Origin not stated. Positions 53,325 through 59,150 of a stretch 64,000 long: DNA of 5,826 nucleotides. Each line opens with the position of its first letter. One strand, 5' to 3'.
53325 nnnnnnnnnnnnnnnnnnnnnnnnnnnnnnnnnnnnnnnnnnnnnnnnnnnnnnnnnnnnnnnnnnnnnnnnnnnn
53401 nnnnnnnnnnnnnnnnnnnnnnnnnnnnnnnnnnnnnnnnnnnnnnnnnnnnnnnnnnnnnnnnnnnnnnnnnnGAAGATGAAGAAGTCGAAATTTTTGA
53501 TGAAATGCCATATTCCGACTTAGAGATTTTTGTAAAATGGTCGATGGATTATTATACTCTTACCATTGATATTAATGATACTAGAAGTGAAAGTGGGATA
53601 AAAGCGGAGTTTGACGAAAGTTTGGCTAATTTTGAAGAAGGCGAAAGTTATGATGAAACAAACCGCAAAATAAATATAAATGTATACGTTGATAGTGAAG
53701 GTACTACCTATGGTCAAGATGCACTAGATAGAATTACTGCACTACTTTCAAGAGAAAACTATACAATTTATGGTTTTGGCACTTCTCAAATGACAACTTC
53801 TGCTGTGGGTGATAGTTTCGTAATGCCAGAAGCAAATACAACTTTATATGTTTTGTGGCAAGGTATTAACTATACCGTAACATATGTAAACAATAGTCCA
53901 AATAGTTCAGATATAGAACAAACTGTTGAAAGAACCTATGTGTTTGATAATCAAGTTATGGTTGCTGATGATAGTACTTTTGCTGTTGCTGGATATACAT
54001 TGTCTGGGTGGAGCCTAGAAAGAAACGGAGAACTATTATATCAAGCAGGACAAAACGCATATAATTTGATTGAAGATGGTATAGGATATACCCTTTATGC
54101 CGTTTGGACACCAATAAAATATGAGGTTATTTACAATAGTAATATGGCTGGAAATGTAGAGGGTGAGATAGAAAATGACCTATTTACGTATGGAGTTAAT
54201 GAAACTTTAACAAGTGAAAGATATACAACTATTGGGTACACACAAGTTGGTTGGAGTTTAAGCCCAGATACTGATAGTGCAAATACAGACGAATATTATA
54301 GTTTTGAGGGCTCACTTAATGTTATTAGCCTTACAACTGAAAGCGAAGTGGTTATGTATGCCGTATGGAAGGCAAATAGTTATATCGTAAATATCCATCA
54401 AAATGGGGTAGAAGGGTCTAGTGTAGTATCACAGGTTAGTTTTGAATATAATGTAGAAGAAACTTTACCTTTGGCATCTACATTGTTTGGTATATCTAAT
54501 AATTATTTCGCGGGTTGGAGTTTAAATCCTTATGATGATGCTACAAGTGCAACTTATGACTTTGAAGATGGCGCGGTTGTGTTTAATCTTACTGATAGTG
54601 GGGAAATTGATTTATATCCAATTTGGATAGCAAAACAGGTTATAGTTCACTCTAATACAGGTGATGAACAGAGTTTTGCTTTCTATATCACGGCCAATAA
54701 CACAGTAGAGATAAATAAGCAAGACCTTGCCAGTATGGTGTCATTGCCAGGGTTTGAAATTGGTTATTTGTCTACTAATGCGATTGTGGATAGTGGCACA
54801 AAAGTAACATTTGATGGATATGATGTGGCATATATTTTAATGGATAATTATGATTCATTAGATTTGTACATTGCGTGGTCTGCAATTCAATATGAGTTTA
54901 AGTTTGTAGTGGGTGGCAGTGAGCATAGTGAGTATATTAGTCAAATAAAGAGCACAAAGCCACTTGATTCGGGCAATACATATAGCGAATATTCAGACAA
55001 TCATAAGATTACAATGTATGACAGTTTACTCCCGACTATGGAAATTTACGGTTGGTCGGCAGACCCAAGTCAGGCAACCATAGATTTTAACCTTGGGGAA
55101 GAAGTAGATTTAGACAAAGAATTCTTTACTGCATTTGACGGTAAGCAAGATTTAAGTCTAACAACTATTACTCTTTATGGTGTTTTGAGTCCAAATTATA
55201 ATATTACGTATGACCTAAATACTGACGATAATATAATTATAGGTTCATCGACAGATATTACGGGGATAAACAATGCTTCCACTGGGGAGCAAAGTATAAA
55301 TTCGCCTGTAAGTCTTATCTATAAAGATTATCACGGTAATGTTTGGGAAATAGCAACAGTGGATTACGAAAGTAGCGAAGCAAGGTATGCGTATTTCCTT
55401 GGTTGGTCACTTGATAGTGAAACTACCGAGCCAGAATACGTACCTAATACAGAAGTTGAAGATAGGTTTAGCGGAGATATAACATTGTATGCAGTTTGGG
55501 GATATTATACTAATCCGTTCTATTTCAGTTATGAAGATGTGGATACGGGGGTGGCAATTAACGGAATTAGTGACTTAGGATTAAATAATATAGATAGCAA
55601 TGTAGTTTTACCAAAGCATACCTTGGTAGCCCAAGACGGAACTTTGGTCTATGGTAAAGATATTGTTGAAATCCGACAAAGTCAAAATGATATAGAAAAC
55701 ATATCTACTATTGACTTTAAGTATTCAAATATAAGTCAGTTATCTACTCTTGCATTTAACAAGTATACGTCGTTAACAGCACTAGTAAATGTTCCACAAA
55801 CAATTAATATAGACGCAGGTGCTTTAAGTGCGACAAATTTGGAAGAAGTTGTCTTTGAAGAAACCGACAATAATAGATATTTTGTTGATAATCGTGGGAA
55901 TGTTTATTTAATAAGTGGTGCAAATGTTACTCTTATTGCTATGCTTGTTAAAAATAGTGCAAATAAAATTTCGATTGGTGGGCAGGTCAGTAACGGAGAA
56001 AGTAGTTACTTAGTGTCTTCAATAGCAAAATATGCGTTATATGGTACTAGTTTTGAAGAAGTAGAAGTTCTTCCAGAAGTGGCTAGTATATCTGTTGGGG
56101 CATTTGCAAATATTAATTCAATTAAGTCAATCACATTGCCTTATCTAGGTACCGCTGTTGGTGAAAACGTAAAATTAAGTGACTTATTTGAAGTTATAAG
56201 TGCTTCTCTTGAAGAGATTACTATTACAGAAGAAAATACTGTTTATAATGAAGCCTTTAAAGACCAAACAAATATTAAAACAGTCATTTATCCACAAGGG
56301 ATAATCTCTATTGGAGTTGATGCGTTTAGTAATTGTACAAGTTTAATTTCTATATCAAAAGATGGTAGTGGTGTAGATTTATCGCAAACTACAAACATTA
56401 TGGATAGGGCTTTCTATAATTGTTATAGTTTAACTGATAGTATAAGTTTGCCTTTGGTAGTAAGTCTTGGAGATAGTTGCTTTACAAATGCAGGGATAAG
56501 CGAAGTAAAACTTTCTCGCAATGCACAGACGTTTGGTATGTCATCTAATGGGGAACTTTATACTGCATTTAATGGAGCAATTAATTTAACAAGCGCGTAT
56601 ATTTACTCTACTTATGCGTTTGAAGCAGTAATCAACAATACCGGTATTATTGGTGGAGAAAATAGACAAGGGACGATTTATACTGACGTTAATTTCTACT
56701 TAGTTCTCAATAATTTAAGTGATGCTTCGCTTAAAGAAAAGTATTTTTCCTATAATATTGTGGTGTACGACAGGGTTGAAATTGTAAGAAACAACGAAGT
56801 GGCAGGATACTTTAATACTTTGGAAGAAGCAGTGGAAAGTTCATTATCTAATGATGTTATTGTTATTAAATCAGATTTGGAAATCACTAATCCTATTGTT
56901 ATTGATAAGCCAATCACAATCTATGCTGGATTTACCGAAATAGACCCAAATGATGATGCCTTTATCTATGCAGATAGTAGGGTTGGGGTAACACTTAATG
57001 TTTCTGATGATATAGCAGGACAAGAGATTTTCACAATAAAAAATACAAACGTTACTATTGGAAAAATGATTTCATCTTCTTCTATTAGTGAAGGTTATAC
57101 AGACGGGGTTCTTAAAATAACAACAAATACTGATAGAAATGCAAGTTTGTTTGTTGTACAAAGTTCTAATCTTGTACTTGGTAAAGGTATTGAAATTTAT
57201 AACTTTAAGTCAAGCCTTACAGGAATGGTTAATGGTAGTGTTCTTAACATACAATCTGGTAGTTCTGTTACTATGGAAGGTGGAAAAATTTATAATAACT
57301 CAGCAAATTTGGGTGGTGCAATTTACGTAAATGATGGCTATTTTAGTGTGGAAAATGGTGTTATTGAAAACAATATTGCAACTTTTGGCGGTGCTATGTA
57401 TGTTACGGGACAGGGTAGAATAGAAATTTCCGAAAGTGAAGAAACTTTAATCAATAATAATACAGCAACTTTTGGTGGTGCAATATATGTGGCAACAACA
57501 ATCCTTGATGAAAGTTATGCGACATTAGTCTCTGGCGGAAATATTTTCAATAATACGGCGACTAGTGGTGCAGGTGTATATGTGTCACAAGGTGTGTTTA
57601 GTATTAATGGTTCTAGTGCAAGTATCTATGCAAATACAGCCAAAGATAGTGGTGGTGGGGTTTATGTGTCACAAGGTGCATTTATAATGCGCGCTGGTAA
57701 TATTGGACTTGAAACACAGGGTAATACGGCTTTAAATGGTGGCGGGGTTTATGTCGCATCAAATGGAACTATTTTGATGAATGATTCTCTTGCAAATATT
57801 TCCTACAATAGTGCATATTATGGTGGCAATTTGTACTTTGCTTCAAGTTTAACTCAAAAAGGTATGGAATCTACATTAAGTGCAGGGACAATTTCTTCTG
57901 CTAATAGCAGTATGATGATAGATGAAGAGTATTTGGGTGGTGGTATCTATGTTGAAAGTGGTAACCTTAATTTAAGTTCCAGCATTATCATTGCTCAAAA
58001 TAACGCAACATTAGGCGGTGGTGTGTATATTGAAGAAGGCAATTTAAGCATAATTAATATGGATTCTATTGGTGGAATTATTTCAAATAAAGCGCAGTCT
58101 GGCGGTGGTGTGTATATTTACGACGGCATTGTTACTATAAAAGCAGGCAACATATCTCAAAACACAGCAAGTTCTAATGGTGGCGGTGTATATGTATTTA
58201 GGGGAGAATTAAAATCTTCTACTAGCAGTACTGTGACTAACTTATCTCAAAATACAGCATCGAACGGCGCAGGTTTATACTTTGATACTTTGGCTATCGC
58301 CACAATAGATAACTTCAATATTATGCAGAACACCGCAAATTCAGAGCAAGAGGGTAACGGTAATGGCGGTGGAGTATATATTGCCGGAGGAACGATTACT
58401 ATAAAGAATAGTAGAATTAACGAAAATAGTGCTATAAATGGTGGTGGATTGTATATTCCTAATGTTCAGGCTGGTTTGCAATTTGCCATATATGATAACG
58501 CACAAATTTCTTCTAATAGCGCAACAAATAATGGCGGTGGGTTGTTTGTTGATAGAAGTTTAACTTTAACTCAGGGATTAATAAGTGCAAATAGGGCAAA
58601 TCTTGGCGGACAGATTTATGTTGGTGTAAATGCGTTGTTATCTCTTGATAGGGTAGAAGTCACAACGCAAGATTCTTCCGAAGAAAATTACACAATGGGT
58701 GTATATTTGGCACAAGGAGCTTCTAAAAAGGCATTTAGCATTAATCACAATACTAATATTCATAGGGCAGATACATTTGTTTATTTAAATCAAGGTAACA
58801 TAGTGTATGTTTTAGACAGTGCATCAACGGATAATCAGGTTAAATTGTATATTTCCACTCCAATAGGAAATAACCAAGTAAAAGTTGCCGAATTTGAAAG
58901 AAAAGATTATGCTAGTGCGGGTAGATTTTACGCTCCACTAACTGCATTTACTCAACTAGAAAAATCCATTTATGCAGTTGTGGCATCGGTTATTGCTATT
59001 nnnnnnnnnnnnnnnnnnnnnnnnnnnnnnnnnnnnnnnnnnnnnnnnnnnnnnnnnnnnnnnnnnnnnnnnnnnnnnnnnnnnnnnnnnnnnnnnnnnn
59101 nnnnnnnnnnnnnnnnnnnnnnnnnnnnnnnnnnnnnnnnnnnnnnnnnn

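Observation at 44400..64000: At least seven autonomous beta-helix supermodules, each opened by the same cap motif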

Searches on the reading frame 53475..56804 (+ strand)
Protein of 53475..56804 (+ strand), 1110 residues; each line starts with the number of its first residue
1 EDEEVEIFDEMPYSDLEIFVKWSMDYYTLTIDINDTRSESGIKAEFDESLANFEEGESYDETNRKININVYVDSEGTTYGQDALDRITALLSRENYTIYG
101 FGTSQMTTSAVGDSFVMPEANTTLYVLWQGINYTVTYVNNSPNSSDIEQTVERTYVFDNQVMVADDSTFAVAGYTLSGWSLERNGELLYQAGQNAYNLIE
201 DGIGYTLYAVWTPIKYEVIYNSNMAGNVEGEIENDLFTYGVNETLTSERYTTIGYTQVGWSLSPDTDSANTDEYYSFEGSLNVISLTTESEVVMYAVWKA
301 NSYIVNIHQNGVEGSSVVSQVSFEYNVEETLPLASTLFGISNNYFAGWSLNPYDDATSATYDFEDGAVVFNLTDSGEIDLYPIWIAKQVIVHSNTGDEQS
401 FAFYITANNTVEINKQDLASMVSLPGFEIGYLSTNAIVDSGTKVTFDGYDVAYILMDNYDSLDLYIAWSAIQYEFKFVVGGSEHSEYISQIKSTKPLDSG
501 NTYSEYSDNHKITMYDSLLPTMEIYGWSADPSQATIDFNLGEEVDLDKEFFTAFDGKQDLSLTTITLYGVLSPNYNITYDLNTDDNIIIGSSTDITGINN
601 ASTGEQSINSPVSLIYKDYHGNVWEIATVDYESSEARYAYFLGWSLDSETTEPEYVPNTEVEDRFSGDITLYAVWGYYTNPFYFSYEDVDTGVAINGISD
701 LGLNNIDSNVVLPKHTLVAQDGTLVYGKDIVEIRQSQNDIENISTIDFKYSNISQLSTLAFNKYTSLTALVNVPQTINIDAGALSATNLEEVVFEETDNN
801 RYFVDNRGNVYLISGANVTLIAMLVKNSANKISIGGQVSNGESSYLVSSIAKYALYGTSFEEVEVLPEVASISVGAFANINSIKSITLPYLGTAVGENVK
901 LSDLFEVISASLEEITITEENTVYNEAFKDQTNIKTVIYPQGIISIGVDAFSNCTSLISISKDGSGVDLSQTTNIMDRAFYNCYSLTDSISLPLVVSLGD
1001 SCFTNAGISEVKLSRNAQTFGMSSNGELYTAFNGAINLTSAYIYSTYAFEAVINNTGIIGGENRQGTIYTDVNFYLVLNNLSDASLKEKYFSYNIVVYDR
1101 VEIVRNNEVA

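Call 33: search_protein_families(library=pfam, proteins=[window:53475-56804:+], max_evalue=0.1)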
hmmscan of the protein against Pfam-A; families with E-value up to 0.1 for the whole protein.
window:53475-56804:+ (1110 aa): 2 families
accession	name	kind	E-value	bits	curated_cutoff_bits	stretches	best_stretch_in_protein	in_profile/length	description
PF13306.12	LRR_5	-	1.6e-21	76.9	27.7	3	849-960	2-106/127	BspA type Leucine rich repeat region (6 copies)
PF09479.16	Flg_new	-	4.5e-06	27.1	27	1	133-194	1-53/65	Listeria-Bacteroides repeat domain (List_Bact_rpt)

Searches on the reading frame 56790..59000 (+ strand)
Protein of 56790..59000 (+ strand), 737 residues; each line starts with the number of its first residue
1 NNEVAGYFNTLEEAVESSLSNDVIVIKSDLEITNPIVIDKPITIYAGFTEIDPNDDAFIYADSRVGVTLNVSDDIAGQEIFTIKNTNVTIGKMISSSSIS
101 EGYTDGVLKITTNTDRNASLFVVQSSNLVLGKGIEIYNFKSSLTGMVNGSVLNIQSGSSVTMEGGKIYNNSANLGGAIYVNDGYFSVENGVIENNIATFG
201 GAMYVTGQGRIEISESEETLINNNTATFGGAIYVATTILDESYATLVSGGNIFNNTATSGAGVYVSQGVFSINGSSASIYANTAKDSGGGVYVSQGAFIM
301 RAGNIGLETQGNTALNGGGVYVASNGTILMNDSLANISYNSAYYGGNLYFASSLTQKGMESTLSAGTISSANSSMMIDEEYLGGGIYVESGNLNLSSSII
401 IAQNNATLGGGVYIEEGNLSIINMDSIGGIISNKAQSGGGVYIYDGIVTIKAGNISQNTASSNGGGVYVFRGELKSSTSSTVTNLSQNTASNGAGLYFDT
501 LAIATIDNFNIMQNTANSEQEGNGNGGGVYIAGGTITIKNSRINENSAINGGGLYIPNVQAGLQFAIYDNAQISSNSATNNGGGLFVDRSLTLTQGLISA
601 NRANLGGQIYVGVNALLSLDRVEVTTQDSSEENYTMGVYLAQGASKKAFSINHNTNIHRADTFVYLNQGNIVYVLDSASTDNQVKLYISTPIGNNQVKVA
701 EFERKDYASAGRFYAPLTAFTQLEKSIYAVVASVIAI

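Call 6: search_protein_families(library=pfam, proteins=[window:56790-59000:+], max_evalue=1)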
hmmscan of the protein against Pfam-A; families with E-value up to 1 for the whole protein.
window:56790-59000:+ (737 aa): 1 family
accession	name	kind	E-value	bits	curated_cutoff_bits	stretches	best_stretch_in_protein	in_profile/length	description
PF02415.23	Chlam_PMP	-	0.0025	18.3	20.6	1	219-234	2-18/19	Chlamydia polymorphic membrane protein (Chlamydia_PMP) repeat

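Call 7: search_protein_families(library=ncbifam, proteins=[window:56790-59000:+], max_evalue=1)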
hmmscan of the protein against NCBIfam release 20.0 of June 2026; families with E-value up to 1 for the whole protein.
window:56790-59000:+ (737 aa): 1 family
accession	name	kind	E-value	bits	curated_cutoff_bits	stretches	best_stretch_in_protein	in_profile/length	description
TIGR01376.1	POMP_repeat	repeat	0.0011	18.7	15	3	219-238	5-25/28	polymorphic outer membrane protein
